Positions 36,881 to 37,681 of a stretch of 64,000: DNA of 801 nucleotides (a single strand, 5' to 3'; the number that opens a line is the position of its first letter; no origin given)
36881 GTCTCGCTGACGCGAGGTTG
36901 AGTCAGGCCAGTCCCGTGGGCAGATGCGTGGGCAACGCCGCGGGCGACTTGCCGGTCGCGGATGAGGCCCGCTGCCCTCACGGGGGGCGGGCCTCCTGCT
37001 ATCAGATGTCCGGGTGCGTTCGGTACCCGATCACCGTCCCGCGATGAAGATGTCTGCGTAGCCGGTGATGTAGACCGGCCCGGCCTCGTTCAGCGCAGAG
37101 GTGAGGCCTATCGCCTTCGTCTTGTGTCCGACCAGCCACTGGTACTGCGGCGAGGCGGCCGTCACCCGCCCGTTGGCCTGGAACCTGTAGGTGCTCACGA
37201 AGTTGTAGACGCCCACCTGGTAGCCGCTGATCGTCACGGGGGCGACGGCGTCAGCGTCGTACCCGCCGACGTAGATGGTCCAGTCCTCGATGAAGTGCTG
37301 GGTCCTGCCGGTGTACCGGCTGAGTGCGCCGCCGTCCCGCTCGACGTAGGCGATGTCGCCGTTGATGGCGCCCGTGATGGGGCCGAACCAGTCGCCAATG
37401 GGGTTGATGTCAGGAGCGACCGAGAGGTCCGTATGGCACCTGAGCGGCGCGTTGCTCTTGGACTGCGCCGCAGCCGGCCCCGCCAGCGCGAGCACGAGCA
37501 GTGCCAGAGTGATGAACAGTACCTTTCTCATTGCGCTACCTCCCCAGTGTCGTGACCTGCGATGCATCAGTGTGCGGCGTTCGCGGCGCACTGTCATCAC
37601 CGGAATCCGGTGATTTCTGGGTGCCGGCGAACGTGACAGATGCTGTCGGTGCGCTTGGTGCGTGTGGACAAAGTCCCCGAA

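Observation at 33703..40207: Minus-strand array of unrelated small-gene cassettes separated by a reusable H-B-P/leader module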

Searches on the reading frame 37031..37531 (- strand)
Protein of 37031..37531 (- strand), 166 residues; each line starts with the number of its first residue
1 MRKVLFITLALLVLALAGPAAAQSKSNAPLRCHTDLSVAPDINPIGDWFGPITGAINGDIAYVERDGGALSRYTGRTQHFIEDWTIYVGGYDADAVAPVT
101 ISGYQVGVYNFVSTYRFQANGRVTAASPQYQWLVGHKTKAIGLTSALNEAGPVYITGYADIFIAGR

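Call 15: search_protein_families(library=pfam, proteins=[window:37031-37531:-], max_evalue=0.01)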
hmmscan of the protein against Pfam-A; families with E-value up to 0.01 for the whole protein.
window:37031-37531:- (166 aa): 0 families

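Call 75: find_encoding_contigs(protein=window:37031-37531:-, flank=10000, max_places=6)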
Protein window:37031-37531:- (166 aa): 1 contig read that carries it; 1 place shown.
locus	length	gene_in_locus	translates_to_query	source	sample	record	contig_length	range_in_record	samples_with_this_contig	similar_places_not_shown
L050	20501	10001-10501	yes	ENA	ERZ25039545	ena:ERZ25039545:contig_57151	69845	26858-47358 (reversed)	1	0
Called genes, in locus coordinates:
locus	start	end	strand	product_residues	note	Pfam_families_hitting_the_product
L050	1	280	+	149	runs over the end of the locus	-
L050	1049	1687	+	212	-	-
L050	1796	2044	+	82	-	-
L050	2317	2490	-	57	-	-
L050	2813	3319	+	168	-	PF13404:HTH_AsnC-type, PF13412:HTH_24, PF22482:AsnC_trans_reg_3 (weak), PF01037:AsnC_trans_reg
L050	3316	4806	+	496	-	PF01946:Thi4, PF01266:DAO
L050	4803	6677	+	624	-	PF00496:SBP_bac_5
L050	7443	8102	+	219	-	PF13313:DUF4082 (weak)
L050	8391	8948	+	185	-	-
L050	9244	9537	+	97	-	PF08734:GYD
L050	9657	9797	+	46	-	-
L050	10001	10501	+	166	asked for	-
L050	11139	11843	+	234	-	PF13313:DUF4082 (weak)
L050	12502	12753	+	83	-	-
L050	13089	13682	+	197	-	-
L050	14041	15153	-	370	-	-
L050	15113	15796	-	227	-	-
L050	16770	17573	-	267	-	PF03176:MMPL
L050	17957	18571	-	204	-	PF03176:MMPL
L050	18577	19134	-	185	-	-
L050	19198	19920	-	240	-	PF08281:Sigma70_r4_2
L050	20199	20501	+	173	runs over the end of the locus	-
